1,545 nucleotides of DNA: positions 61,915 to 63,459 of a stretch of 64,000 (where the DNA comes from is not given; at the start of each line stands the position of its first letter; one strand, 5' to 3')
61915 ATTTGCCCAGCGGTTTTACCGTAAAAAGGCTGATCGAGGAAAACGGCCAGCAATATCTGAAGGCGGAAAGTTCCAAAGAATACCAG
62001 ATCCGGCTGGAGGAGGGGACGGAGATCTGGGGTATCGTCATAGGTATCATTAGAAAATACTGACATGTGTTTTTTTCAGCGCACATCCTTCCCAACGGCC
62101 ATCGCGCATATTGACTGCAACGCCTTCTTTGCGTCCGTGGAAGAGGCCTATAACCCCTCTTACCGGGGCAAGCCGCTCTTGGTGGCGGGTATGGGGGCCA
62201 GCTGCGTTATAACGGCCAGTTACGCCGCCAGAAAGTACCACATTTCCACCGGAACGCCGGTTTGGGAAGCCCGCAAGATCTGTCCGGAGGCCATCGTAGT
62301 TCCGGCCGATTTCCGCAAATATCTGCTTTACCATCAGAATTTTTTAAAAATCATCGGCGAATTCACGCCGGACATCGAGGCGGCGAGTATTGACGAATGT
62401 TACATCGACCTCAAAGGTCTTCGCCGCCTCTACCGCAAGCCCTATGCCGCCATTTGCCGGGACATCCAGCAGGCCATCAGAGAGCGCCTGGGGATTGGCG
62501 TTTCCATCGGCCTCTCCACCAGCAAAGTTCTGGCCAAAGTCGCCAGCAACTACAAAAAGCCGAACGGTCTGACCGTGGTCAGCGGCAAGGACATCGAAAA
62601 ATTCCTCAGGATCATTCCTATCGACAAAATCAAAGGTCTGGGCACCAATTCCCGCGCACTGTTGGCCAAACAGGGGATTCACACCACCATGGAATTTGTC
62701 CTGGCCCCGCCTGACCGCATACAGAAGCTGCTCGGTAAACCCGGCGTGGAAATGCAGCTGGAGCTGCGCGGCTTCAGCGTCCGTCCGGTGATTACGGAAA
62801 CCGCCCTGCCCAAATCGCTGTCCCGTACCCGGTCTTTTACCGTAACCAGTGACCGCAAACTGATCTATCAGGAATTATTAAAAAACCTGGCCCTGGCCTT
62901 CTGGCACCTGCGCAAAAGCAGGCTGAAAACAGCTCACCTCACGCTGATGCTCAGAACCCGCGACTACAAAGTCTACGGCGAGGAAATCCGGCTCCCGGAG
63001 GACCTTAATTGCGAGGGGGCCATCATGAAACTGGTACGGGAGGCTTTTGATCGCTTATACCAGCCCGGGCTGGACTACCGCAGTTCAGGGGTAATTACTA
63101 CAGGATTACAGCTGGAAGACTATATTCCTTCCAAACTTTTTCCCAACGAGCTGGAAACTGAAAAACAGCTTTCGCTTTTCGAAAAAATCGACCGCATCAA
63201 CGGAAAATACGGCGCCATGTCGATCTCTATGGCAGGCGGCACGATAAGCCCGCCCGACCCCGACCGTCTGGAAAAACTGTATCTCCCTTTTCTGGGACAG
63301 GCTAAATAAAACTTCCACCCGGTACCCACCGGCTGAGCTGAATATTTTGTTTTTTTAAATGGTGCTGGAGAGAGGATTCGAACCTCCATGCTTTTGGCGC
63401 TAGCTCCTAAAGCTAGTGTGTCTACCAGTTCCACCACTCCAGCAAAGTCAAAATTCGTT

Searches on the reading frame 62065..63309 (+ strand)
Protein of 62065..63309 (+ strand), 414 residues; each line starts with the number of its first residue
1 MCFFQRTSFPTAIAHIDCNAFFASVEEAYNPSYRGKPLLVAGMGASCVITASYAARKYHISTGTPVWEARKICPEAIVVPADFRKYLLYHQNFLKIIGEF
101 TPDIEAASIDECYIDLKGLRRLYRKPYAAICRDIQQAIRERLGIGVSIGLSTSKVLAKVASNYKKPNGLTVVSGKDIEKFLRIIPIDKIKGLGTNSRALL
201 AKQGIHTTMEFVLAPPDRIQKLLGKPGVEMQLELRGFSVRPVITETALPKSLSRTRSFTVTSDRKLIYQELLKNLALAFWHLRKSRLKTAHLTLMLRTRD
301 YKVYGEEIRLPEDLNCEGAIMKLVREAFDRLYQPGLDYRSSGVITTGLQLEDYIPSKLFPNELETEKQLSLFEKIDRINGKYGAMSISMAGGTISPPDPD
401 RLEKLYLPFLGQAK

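Call 85: search_protein_families(library=pfam, proteins=[window:62065-63309:+], max_evalue=0.001)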
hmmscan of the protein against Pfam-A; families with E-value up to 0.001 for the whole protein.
window:62065-63309:+ (414 aa): 2 families
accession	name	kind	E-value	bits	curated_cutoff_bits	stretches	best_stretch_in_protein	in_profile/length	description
PF00817.25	IMS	-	3.5e-47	160.5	23.2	1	16-162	1-148/148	impB/mucB/samB family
PF11799.13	IMS_C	-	7.6e-11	42.8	20.7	1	249-350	1-101/109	impB/mucB/samB family C-terminal domain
